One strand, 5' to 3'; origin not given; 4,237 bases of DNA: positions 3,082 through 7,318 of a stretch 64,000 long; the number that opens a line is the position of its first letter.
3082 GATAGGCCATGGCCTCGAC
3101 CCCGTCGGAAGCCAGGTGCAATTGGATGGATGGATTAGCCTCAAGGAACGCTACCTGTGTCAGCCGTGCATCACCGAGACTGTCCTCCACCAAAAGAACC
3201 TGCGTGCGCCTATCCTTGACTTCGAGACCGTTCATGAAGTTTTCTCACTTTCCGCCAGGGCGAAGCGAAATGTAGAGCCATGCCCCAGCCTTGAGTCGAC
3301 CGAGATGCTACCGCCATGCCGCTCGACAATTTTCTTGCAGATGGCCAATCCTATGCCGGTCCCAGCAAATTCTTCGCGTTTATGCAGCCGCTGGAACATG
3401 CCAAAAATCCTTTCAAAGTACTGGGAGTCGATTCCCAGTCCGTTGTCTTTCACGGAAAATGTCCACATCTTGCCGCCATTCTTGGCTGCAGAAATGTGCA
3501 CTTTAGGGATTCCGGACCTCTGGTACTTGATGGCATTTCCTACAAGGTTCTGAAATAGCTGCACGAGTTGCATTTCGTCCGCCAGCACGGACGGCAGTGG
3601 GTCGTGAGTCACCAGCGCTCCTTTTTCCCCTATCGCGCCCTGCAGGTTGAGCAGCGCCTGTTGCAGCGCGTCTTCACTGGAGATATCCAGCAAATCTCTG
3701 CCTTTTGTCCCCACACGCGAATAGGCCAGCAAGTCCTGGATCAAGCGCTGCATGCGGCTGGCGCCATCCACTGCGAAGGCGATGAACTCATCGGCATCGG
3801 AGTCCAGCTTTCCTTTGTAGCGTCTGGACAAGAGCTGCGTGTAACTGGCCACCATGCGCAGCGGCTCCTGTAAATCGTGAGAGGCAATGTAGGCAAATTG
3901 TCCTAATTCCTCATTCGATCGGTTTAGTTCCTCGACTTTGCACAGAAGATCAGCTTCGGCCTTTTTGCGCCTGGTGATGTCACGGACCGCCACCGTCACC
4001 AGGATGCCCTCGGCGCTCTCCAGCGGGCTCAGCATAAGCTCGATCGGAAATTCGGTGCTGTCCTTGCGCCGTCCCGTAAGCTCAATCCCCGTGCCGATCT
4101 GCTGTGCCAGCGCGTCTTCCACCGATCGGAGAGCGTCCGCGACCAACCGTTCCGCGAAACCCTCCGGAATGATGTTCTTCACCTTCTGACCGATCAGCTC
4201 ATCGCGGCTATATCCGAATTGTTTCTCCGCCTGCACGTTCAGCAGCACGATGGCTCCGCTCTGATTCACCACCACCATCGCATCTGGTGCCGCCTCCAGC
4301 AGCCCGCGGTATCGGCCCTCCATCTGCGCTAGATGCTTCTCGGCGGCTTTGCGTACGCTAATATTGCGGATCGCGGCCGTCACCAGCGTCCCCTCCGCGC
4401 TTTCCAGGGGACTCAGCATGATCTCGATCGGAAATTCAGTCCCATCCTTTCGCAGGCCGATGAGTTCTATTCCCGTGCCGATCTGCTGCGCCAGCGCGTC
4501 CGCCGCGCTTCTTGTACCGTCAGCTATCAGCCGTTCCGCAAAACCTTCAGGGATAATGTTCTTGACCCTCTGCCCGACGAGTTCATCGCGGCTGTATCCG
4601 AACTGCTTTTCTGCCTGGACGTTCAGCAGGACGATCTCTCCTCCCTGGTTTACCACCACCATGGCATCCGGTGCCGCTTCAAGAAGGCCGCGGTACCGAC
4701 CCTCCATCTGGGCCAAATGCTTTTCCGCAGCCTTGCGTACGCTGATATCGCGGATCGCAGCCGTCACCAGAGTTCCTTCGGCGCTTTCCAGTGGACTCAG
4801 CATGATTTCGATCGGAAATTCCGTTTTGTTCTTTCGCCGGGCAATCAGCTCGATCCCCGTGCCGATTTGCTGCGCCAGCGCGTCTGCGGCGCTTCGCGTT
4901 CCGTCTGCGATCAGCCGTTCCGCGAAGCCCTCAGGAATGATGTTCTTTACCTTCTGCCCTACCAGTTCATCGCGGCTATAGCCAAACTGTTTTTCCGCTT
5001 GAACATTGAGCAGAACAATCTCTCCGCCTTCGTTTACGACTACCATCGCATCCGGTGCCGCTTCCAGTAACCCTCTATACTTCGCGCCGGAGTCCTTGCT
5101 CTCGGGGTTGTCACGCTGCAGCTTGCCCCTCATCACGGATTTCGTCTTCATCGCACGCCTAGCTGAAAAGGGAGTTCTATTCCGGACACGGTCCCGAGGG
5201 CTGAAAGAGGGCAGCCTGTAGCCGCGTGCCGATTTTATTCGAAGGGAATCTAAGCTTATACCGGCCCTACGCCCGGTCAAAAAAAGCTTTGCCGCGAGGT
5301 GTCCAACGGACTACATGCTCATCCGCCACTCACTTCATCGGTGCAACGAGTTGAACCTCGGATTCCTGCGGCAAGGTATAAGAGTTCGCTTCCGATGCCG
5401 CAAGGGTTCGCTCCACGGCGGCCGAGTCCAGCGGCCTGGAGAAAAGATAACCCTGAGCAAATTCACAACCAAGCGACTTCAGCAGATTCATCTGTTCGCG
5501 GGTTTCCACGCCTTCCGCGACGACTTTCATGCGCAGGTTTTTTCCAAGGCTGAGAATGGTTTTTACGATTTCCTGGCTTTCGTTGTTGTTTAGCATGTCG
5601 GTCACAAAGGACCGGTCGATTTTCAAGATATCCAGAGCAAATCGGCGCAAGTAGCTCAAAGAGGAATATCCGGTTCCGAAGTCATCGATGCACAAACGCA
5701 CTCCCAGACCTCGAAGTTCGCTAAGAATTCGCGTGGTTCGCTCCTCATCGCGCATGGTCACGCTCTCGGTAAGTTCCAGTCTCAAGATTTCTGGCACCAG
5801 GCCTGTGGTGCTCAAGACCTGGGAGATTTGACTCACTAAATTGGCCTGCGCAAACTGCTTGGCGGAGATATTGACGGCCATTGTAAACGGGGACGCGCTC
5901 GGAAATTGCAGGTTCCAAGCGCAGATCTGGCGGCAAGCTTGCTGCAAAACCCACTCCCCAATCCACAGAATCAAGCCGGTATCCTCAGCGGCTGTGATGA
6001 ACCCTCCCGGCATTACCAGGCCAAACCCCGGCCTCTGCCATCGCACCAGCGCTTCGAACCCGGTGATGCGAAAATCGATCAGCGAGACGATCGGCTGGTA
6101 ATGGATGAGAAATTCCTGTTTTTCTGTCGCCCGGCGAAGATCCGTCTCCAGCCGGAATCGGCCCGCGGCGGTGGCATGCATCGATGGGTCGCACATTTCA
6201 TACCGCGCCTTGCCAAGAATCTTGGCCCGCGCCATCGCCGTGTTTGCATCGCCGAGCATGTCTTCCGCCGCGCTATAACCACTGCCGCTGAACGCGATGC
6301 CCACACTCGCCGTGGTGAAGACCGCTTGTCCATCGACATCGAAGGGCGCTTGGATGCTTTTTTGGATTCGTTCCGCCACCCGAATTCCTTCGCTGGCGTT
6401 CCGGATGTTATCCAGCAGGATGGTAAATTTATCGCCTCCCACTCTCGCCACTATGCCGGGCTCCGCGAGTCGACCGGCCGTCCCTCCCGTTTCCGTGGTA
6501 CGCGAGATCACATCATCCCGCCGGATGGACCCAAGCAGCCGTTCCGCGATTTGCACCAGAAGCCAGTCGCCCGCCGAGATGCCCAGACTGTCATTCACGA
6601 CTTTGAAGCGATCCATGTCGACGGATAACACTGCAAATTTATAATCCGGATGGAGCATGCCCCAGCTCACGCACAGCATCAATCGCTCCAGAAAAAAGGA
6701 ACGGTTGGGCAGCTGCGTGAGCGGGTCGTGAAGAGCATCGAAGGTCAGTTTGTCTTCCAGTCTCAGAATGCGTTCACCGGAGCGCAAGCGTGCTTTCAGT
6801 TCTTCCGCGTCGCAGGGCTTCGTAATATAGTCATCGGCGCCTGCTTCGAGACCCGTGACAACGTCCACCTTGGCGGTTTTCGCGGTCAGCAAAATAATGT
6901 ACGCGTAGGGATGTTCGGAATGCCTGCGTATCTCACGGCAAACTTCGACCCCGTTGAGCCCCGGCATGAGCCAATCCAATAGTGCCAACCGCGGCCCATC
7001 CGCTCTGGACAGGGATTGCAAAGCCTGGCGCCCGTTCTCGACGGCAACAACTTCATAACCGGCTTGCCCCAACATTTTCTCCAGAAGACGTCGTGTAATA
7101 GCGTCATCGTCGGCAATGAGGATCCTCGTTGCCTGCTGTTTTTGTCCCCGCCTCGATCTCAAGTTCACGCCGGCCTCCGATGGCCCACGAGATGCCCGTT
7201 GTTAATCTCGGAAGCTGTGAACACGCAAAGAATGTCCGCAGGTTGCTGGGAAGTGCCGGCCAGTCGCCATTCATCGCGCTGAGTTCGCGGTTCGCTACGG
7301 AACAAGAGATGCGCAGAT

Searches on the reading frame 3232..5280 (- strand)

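Call 10: search_protein_families(library=pfam, proteins=[window:3232-5280:-])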
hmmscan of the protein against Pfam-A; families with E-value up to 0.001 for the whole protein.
window:3232-5280:- (682 aa): 9 families
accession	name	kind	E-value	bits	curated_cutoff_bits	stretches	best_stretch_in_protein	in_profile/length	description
PF13426.13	PAS_9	-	2.5e-46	156.6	27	3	332-436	1-102/103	PAS domain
PF00989.32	PAS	-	3.5e-45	153.1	22.6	3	323-435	2-113/113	PAS fold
PF08448.16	PAS_4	-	9.4e-29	100.3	23.1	3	328-439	1-109/110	PAS fold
PF02518.31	HATPase_c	-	2.7e-27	95.8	26.4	1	568-676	2-108/111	Histidine kinase-, DNA gyrase B-, and HSP90-like ATPase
PF24820.1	Diguanyl_cycl_sensor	-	7.6e-25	87.4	28.1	3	328-430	2-106/109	Diguanylate cyclase-like sensor domain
PF13188.13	PAS_8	-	5.8e-23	80.4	21.8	3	66-123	1-55/65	PAS domain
PF00512.31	HisKA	-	7.8e-11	42.3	26.9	1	459-524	2-64/66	His Kinase A (phospho-acceptor) domain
PF12860.13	PAS_7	-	3.8e-07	30.7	27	0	73-186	2-114/115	PAS fold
PF08447.18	PAS_3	-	0.00094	19.8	25.6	0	347-408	4-63/89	PAS fold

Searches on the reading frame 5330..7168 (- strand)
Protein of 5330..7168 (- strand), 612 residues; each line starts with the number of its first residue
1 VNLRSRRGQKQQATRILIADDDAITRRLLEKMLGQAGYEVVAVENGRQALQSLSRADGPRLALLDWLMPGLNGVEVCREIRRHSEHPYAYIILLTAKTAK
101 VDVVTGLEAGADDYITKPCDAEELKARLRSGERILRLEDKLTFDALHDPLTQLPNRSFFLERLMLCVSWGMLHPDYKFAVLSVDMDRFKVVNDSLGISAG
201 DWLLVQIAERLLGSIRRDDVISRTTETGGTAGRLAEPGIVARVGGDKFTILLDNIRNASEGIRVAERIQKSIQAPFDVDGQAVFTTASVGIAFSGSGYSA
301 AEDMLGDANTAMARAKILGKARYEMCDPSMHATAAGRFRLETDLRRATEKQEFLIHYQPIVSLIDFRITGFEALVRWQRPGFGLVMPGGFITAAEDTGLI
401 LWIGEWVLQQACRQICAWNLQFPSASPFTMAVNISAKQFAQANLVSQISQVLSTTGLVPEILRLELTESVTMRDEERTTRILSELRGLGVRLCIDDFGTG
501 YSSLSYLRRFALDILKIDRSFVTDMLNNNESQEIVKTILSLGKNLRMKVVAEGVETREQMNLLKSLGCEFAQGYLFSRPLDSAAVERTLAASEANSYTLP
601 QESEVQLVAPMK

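Call 10: search_protein_families(library=pfam, proteins=[window:5330-7168:-])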
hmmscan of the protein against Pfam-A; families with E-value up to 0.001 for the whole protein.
window:5330-7168:- (612 aa): 3 families
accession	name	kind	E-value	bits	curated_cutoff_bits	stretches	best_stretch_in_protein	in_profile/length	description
PF00563.25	EAL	-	9.2e-74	248.2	31.3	1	343-579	3-236/236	EAL domain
PF00990.26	GGDEF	-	2.7e-34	118.7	23.8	2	145-224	1-79/161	Diguanylate cyclase, GGDEF domain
PF00072.30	Response_reg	-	1.7e-28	99.4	30.2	1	16-128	1-110/111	Response regulator receiver domain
